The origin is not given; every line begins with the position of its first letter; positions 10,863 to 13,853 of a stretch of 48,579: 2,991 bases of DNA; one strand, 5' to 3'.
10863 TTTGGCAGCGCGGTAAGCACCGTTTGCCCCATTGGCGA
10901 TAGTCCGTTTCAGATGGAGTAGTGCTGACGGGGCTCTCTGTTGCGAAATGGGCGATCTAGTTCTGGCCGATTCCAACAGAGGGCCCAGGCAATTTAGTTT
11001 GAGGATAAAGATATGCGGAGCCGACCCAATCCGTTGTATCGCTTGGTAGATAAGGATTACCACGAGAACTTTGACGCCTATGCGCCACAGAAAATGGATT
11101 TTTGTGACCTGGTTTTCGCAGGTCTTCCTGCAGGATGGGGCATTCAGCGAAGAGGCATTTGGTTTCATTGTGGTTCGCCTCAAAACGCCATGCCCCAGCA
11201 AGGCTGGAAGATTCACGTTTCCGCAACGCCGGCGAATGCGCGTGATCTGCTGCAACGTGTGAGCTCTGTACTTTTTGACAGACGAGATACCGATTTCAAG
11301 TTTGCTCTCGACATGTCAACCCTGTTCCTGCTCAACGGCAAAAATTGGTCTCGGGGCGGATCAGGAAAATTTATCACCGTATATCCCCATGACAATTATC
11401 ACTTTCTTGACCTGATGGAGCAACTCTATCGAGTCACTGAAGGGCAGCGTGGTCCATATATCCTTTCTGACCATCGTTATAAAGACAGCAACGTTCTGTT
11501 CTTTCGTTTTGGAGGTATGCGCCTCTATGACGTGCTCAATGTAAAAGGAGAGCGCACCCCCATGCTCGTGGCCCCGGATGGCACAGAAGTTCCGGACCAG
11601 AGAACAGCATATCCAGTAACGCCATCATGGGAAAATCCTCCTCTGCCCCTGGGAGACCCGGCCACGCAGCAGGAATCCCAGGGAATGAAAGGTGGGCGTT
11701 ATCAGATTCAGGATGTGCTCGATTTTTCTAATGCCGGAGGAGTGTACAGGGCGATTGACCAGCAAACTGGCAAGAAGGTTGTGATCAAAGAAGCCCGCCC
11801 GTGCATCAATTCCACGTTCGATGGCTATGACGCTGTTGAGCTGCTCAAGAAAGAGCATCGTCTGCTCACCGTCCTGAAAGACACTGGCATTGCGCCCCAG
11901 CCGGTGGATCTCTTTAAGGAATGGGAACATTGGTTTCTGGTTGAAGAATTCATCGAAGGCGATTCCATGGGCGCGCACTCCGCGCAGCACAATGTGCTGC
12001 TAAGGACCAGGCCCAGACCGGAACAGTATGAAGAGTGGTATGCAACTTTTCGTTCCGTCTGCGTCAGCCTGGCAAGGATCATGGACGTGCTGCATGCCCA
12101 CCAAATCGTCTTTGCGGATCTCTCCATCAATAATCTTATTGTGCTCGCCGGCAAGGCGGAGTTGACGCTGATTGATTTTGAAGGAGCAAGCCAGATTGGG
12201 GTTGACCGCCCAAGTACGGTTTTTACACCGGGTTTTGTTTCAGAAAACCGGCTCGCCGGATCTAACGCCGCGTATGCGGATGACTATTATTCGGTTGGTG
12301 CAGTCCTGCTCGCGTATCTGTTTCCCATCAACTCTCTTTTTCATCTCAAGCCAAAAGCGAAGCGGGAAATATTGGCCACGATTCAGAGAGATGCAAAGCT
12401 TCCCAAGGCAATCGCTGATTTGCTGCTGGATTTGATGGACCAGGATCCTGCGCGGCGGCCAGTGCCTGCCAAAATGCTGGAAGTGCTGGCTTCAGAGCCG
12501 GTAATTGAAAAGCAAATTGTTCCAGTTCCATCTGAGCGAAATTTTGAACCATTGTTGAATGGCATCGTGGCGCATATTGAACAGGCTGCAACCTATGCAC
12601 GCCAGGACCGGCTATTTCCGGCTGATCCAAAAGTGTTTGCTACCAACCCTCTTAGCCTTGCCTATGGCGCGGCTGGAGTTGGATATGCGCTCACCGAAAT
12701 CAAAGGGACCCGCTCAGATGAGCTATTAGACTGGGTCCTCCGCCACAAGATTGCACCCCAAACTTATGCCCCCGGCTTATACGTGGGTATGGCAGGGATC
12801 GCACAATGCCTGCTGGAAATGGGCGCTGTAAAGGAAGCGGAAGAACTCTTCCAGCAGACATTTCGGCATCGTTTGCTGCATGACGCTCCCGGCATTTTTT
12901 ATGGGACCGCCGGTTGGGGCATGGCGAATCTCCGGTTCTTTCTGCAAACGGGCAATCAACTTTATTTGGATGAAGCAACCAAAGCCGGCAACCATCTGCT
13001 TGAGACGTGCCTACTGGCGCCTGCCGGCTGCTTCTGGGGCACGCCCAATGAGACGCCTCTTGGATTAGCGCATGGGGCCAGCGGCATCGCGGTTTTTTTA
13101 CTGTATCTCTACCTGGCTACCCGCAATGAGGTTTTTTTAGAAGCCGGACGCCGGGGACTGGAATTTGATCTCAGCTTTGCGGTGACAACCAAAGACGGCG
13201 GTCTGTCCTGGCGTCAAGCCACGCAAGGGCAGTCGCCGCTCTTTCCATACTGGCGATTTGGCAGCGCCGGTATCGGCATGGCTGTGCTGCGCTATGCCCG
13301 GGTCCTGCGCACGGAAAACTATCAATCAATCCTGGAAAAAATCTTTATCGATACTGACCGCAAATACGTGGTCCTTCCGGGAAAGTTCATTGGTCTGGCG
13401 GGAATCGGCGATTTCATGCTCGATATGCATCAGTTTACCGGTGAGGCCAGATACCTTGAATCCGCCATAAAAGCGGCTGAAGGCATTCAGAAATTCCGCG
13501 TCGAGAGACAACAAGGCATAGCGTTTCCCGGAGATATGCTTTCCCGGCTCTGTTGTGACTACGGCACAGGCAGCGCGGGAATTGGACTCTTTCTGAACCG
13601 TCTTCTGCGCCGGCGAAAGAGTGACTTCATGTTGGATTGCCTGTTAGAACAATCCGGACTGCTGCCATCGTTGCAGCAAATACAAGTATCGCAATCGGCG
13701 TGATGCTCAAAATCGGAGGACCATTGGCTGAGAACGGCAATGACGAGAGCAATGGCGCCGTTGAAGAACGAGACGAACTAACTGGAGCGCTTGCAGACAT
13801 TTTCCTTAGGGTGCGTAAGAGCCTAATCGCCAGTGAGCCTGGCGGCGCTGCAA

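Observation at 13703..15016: Two cyclases for a one-cysteine core: a zinc-type LanC coupled to a ligand-poor LanKC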

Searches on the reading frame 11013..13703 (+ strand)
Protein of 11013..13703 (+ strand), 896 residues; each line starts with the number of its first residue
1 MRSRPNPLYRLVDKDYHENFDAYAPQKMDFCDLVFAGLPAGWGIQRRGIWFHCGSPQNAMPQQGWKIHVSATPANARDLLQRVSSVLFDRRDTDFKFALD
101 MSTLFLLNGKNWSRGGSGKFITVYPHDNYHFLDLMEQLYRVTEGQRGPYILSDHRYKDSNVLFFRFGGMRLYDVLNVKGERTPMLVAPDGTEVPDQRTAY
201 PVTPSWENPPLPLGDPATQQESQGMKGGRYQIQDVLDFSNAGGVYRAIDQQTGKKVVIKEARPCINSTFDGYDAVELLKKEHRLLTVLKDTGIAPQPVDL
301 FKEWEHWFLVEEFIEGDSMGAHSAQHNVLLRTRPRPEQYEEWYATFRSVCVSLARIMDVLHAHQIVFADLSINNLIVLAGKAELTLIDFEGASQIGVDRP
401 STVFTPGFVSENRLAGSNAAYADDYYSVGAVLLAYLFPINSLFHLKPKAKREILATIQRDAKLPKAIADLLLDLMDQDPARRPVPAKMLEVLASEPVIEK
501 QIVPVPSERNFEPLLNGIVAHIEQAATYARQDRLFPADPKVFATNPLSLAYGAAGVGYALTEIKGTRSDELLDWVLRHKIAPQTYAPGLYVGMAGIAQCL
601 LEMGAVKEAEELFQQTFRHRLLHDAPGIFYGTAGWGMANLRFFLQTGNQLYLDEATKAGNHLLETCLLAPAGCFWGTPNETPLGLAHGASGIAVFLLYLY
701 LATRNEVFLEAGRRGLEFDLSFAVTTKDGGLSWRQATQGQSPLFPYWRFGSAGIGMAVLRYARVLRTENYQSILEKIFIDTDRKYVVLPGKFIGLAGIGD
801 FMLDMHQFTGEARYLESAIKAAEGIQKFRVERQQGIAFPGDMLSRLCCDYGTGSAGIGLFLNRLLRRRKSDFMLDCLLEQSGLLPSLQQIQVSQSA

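Call 9: search_protein_families(library=pfam, proteins=[window:11013-13703:+], max_evalue=0.01)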
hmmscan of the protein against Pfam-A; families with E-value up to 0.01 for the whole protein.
window:11013-13703:+ (896 aa): 5 families
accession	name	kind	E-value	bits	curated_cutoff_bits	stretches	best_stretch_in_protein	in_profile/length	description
PF25816.1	RamC_N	-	3.9e-56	190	27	1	37-220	8-188/191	RamC, N-terminal domain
PF05147.19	LANC_like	-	8.5e-25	87.5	23.2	1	546-871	4-344/350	Lanthionine synthetase C-like protein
PF00069.31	Pkinase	-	1.4e-16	61.1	31.7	1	241-489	12-258/263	Protein kinase domain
PF01163.29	RIO1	-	0.00021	21.4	22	1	278-390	55-149/187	RIO domain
PF01636.29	APH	-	0.0089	16.2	23.2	0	361-392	166-197/239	Phosphotransferase enzyme family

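Call 10: search_protein_families(library=ncbifam, proteins=[window:11013-13703:+], max_evalue=0.01)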
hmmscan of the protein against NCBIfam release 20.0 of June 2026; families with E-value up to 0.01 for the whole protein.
window:11013-13703:+ (896 aa): 8 families
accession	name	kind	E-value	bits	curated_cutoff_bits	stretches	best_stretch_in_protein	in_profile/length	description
NF038151.1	lanthi_synth_III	equivalog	1.6e-230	767.8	575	1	8-862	3-833/833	class III lanthionine synthetase LanKC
NF038150.1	lanthi_synth_IV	equivalog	2.5e-173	578.6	650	1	42-867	1-846/851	class IV lanthionine synthetase LanL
TIGR03897.1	lanti_2_LanM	subfamily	8.1e-20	70.2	304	1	628-776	694-842/932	type 2 lanthipeptide synthetase LanM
NF047741.1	antiphage_MADS6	equivalog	1.1e-08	34.2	460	2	352-493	307-458/612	methylation-associated defense system protein kinase MAD6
NF058632.1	SerThrKinPrkT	equivalog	7.3e-05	21.9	280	1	349-465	122-235/322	serine/threonine protein kinase PrkT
NF052427.1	StpK7MSMEG_1200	equivalog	0.00017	20.2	900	1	226-435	5-202/601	serine/threonine protein kinase StpK7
TIGR03724.2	arch_bud32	equivalog_domain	0.00058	19.4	125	1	278-389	40-128/193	KEOPS complex kinase/ATPase Bud32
NF011461.0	PRK14879.1-2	equivalog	0.0089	15.8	372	0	250-391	20-145/225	Kae1-associated kinase Bud32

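Call 20: search_solved_structures(query=window:11013-13703:+, max_evalue=0.001, show_alignments=4)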
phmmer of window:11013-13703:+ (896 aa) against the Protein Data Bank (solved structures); distinct sequences matched with E-value up to 0.001: 24.
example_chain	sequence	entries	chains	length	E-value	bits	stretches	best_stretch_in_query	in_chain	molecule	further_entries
8sao_B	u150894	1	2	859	1.6e-74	254.7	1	45-865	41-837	Class III lanthionine synthetase LanKC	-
8sap_A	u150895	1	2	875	1.7e-74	254.7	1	45-865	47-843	Class III lanthionine synthetase LanKC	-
8sam_A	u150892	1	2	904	1.9e-74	254.5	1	45-865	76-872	Class III lanthipeptide, Class III lanthionine synthetase LanKC fusion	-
9wj0_A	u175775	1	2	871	1.6e-73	251.4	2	47-431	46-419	Protein kinase domain-containing protein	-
9wop_A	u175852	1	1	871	2.2e-73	250.9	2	47-431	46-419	Protein kinase domain-containing protein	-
8car_A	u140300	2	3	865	9.2e-56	192.6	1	39-864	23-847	Serine/threonine protein kinase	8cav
9ugq_A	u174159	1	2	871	2.4e-53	184.6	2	28-391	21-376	SalKC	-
8w7a_A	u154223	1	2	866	3e-45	157.8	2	36-409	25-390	Protein kinase domain-containing protein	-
8w7l_A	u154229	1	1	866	3e-45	157.8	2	36-409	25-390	Protein kinase domain-containing protein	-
8w7l_B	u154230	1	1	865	3e-45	157.8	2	36-409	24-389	Protein kinase domain-containing protein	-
8w7j_A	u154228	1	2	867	3.1e-45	157.8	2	36-409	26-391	Protein kinase domain-containing protein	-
8wgo_A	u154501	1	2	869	3.4e-45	157.7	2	36-409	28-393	Protein kinase domain-containing protein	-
7wj6_A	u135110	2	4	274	3.6e-30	108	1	227-466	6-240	Serine/threonine protein kinase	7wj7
4yur_A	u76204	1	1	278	1.4e-05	26.6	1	229-483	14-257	Serine/threonine-protein kinase PLK4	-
3cok_A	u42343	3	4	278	1.4e-05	26.5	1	230-483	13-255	Serine/threonine-protein kinase PLK4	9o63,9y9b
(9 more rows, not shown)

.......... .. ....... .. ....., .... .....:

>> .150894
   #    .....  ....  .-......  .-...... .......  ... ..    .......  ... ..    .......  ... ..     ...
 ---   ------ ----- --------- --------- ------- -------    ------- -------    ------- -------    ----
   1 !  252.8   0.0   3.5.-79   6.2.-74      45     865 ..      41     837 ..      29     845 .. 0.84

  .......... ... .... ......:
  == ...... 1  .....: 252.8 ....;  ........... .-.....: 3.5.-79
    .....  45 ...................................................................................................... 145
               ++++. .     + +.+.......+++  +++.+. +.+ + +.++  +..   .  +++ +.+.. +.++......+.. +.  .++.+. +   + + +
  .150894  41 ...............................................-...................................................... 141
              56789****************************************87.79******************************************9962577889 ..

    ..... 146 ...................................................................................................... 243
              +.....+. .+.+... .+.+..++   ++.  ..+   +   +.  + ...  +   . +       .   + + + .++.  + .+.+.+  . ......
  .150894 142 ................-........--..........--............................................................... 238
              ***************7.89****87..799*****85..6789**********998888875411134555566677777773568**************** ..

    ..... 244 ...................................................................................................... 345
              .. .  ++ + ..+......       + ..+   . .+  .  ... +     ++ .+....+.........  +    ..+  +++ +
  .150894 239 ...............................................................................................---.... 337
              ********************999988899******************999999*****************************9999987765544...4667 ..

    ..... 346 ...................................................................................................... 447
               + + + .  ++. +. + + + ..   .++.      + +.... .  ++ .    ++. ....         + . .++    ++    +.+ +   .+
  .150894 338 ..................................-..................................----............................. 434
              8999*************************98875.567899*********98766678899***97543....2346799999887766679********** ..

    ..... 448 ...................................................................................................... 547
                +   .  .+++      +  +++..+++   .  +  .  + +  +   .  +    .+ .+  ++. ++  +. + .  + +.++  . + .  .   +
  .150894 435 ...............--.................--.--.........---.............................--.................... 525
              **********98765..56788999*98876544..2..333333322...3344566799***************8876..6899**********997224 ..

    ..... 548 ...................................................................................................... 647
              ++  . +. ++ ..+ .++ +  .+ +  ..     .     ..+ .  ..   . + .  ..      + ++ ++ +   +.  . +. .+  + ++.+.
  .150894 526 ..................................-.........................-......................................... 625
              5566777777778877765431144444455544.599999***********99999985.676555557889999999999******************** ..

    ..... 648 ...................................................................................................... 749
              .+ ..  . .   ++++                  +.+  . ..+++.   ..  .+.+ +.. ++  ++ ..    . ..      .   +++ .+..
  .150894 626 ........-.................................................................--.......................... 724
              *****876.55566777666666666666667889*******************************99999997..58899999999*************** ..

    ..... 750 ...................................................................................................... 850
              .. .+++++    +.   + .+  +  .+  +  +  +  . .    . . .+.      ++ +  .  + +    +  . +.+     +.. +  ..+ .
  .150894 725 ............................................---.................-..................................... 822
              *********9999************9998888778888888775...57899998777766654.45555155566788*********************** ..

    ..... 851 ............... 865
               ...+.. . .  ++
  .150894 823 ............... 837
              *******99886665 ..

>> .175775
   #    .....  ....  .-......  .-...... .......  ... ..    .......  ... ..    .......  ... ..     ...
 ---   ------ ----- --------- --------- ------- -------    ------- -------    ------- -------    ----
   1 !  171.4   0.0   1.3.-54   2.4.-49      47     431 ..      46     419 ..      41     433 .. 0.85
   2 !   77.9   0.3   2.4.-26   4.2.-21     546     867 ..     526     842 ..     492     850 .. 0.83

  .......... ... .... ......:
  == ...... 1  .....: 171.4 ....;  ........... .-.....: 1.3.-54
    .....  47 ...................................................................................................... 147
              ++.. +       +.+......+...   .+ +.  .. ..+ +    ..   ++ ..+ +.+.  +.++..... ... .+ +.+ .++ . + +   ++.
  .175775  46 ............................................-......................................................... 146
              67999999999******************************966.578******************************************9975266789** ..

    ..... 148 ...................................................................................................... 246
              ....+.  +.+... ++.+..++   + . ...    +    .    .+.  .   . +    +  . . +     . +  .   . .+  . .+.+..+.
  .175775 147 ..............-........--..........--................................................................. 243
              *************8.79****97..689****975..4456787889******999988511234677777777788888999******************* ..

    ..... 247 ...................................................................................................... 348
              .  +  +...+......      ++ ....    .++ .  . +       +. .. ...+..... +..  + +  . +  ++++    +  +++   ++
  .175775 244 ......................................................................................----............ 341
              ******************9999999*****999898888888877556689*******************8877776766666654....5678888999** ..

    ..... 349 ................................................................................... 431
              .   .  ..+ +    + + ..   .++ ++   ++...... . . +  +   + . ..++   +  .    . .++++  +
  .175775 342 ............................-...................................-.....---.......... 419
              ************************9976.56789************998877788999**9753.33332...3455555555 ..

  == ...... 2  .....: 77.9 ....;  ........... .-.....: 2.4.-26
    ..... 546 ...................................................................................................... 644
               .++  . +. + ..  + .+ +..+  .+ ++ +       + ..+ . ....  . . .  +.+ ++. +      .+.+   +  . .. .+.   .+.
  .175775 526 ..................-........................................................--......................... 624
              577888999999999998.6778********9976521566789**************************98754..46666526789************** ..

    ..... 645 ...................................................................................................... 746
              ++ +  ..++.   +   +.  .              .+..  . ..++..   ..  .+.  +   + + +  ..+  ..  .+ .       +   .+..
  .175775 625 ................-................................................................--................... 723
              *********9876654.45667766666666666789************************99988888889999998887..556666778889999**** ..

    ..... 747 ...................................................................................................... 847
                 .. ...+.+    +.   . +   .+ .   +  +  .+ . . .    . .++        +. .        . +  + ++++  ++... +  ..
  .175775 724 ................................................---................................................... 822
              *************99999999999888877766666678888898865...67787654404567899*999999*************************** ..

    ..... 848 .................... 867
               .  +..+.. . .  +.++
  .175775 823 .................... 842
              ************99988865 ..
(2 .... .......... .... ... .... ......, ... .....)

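Call 23: find_homologous_proteins(query=window:11013-13703:+, max_evalue=1e-20)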
Query window:11013-13703:+ (896 aa): 1291 proteins with E <= 1e-20 among 8000 candidates; the best 120 are listed.
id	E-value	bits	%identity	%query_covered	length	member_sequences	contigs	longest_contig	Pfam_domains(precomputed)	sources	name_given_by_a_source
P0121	0.0e+0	1894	89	100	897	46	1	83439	PF00069.32,PF25816.2,PF05147.20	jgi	-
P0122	0.0e+0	1841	87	100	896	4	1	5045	PF00069.32,PF25816.2,PF05147.20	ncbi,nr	ncbi:MAG TPA: class III lanthionine synthetase LanKC [Candidatus Angelobacter sp.]|nr:class III lant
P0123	0.0e+0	1798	85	100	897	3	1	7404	PF00069.32,PF25816.2,PF05147.20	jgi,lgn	jgi:serine/threonine protein kinase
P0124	0.0e+0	1778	85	100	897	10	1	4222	PF00069.32,PF25816.2,PF05147.20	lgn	-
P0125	0.0e+0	1735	82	100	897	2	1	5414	PF00069.32,PF25816.2,PF05147.20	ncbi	-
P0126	0.0e+0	1701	81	100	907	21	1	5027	PF00069.32,PF25816.2,PF05147.20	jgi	jgi:serine/threonine protein kinase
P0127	0.0e+0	1481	71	98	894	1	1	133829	PF00069.32,PF25816.2,PF01163.29,PF05147.20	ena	-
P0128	0.0e+0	1395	67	99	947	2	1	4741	PF00069.32,PF25816.2,PF05147.20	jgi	jgi:serine/threonine protein kinase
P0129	0.0e+0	1378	67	98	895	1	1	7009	PF00069.32,PF25816.2,PF05147.20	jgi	jgi:serine/threonine protein kinase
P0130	0.0e+0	1346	64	100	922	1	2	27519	PF00069.32,PF25816.2,PF05147.20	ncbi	-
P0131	0.0e+0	1345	65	98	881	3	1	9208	PF00069.32,PF25816.2,PF05147.20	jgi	jgi:serine/threonine protein kinase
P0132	0.0e+0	1303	62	98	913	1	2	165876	PF00069.32,PF25816.2,PF05147.20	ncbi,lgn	-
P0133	0.0e+0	1280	61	98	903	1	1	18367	PF00069.32,PF25816.2,PF05147.20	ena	-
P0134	0.0e+0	1273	60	98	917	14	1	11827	PF00069.32,PF25816.2,PF05147.20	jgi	-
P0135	0.0e+0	1271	61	98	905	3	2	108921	PF00069.32,PF25816.2,PF05147.20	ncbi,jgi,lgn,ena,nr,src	ncbi:MAG TPA: class III lanthionine synthetase LanKC [Candidatus Angelobacter sp.]|nr:class III lant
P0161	0.0e+0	1213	60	99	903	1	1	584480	PF00069.32,PF25816.2,PF05147.20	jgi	jgi:serine/threonine protein kinase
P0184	0.0e+0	1157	58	98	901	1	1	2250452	PF00069.32,PF25816.2,PF05147.20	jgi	jgi:hypothetical protein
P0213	0.0e+0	1125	56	99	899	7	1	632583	PF00069.32,PF25816.2,PF05147.20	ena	-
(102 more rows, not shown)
